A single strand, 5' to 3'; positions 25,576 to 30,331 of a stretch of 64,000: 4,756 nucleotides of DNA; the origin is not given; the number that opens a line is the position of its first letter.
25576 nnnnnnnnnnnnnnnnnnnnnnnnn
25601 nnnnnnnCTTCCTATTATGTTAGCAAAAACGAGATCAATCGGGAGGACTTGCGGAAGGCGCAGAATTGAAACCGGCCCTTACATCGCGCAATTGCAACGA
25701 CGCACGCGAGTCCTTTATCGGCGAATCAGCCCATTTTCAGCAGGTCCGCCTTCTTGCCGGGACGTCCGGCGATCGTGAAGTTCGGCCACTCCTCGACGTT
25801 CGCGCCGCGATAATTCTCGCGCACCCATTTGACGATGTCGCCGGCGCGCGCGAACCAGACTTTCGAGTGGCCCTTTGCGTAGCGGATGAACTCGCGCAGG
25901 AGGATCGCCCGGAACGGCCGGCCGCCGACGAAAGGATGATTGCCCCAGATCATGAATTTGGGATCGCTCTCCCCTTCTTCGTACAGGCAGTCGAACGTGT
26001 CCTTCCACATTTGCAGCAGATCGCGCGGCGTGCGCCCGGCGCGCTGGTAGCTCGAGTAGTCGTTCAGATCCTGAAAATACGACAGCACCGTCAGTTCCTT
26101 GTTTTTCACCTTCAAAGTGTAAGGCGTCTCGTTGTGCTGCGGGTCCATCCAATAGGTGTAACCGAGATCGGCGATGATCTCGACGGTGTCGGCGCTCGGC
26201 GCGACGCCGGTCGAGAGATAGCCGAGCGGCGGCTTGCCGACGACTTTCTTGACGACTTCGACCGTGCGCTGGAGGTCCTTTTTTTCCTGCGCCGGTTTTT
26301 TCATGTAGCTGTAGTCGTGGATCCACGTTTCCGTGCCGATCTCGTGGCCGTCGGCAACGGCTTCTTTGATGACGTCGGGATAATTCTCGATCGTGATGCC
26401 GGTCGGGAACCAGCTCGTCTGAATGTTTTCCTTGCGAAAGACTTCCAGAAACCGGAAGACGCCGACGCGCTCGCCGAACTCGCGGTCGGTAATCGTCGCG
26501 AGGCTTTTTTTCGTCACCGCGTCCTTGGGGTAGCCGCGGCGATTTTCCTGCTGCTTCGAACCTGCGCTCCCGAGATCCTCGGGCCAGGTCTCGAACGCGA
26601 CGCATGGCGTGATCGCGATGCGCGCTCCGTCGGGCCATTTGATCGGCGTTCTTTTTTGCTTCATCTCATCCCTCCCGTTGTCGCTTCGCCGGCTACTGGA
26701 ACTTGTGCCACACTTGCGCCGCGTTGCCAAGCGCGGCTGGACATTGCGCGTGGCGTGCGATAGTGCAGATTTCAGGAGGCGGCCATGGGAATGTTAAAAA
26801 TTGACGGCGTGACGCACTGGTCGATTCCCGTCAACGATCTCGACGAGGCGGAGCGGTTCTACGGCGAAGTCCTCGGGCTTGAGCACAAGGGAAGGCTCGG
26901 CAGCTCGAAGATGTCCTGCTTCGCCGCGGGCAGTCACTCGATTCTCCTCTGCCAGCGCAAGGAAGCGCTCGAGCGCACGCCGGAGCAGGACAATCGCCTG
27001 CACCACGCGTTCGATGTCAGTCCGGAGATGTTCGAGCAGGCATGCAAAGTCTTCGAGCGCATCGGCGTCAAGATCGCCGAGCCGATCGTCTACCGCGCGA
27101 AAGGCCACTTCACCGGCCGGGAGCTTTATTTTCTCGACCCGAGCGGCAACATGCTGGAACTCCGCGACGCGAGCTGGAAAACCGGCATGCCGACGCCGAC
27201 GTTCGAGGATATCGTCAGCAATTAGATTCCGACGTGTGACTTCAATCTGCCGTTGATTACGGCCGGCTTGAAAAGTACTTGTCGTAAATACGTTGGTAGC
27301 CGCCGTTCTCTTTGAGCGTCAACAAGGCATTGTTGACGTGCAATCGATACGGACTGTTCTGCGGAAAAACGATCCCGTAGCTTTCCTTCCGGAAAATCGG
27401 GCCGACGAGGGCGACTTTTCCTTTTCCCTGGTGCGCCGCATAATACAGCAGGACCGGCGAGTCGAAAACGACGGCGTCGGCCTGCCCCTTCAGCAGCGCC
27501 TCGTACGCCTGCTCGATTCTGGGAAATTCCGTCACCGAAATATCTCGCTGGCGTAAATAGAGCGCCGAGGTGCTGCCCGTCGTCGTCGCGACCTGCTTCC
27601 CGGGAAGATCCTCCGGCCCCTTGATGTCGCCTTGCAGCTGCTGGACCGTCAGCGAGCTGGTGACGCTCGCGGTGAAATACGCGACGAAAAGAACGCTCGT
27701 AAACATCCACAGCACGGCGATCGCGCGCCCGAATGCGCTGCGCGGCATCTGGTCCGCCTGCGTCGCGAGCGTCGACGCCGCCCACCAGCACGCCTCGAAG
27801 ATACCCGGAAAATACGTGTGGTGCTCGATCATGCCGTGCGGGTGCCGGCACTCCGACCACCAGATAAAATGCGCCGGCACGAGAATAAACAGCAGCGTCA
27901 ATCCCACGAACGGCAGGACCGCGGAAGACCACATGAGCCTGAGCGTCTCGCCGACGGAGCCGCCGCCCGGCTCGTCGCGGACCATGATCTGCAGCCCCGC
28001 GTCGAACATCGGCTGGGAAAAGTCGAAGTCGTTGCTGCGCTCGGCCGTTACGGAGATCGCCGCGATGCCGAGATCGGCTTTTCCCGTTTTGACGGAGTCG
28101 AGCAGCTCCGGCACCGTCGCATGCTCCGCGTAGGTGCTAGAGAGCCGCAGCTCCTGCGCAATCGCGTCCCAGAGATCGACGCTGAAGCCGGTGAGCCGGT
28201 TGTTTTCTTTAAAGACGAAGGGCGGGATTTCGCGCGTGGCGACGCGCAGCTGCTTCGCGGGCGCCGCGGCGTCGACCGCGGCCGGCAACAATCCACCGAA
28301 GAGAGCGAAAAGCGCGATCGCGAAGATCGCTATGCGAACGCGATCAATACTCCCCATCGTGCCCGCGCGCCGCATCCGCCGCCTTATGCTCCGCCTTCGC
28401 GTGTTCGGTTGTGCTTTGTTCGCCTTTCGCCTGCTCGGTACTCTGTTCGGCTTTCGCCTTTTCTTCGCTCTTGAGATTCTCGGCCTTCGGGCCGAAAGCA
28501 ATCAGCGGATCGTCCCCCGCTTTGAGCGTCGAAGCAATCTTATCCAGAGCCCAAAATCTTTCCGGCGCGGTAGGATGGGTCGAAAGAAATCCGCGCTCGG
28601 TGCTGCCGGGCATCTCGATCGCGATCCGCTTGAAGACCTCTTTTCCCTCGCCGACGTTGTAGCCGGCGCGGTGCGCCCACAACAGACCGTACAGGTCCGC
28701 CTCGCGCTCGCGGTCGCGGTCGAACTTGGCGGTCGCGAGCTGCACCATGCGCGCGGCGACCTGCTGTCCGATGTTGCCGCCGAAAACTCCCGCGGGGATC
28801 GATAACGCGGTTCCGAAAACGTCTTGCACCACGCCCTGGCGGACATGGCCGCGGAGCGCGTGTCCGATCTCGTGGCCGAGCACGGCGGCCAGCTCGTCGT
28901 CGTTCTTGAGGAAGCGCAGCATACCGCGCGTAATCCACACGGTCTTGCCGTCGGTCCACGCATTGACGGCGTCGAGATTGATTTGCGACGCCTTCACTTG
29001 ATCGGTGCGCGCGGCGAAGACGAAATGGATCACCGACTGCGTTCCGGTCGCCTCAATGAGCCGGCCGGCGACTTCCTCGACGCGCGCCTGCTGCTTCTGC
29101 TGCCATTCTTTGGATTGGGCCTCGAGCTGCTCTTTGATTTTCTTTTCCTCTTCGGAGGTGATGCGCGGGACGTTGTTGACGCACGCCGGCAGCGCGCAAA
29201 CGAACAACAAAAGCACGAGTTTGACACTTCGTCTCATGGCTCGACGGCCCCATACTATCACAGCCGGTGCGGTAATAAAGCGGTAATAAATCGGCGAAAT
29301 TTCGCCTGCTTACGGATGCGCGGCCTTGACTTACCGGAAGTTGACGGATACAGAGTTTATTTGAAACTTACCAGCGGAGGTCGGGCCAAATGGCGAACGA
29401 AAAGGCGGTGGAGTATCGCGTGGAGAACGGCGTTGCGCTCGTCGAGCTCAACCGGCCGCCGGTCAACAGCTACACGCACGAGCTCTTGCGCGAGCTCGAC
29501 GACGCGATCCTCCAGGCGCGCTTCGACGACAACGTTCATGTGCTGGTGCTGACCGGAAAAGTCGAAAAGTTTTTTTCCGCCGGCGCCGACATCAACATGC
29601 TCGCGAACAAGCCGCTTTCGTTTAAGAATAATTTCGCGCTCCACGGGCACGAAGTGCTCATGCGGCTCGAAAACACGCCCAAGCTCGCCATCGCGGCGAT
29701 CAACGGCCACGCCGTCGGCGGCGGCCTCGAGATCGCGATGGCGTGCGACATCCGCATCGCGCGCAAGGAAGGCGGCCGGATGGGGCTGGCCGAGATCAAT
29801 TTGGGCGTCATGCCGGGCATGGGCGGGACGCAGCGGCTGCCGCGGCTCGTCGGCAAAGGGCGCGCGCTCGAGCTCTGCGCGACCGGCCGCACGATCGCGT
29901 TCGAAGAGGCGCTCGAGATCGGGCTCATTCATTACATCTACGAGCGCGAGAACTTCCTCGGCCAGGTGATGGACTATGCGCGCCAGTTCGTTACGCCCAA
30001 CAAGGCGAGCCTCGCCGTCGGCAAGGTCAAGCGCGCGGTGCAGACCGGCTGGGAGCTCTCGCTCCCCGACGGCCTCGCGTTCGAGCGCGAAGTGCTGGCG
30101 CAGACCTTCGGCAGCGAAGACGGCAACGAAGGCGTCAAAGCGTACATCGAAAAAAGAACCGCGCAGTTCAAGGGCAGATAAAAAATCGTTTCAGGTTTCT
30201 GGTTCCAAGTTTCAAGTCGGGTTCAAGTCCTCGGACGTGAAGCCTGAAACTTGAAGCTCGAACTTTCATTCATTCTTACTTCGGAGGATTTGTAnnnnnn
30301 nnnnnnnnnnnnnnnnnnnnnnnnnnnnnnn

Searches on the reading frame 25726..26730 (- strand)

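Call 39: search_protein_families(library=pfam, proteins=[window:25726-26730:-], max_evalue=0.01)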
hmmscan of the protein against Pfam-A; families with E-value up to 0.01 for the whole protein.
window:25726-26730:- (334 aa): 2 families
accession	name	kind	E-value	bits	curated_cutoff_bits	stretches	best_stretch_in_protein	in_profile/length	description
PF01522.26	Polysacc_deac_1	-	6e-18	65.4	23.1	1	91-194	21-124/124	Polysaccharide deacetylase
PF03065.20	Glyco_hydro_57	-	0.0039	17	21.2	1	115-195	88-170/291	Glycosyl hydrolase family 57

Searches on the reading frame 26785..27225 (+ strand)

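Call 39: search_protein_families(library=pfam, proteins=[window:26785-27225:+], max_evalue=0.01)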
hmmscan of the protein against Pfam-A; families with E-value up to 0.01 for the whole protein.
window:26785-27225:+ (146 aa): 4 families
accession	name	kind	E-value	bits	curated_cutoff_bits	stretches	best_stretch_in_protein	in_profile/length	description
PF00903.31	Glyoxalase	-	2e-11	44.8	20.6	1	9-126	2-121/121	Glyoxalase/Bleomycin resistance protein/Dioxygenase superfamily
PF22677.2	Ble-like_N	-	2.1e-05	24.6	24.5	1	9-33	2-26/41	Bleomycin resistance protein-like N-terminal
PF18029.7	Glyoxalase_6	-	0.00013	23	23.6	1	16-124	6-103/106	Glyoxalase-like domain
PF13669.12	Glyoxalase_4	-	0.0014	19.3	27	1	11-108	2-105/109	Glyoxalase/Bleomycin resistance protein/Dioxygenase superfamily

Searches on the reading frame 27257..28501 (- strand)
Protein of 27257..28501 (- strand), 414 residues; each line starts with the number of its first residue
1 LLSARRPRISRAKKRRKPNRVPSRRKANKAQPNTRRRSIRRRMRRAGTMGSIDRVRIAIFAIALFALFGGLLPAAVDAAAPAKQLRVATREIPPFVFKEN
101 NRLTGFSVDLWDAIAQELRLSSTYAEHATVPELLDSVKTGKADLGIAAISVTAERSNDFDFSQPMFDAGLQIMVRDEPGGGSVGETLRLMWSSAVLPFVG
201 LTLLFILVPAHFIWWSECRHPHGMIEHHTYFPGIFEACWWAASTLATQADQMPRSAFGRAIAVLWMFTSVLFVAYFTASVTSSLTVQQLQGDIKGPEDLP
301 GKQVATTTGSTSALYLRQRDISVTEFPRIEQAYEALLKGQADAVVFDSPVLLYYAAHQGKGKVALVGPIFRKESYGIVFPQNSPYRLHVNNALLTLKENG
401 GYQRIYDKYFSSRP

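Call 39: search_protein_families(library=pfam, proteins=[window:27257-28501:-], max_evalue=0.01)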
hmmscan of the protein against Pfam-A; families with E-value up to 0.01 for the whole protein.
window:27257-28501:- (414 aa): 7 families
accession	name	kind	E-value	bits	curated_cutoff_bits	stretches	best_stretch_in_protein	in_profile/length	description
PF00497.25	SBP_bac_3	-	4.6e-27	94.8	26.4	1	85-411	1-131/132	Bacterial extracellular solute-binding proteins, family 3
PF00060.32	Lig_chan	-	3.1e-15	56.7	30.8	1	202-304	8-113/146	Ligand-gated ion channel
PF10613.14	Lig_chan-Glu_bd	-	6.9e-10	39.5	30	1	84-176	2-113/115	Ligated ion channel L-glutamate- and glycine-binding site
PF07885.22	Ion_trans_2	-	0.00015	22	22.5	1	202-284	2-77/79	Ion channel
PF12974.12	Phosphonate-bd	-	0.0009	19.1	27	1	279-398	84-218/242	ABC transporter, phosphonate, periplasmic substrate-binding protein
PF00520.37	Ion_trans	-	0.0044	16.7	25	1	183-288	156-237/241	Ion transport protein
PF09084.16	NMT1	-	0.0097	16.3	20.5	0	272-360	65-161/216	NMT1/THI5 like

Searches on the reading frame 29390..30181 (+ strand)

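Call 66: search_protein_families(library=pfam, proteins=[window:29390-30181:+], max_evalue=0.001)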
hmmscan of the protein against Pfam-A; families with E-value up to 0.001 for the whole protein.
window:29390-30181:+ (263 aa): 2 families
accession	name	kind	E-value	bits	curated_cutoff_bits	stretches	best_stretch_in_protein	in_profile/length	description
PF00378.25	ECH_1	-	9.4e-61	205.8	27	1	12-262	3-250/251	Enoyl-CoA hydratase/isomerase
PF16113.10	ECH_2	-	9.8e-28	98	27.2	1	16-188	2-176/335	Enoyl-CoA hydratase/isomerase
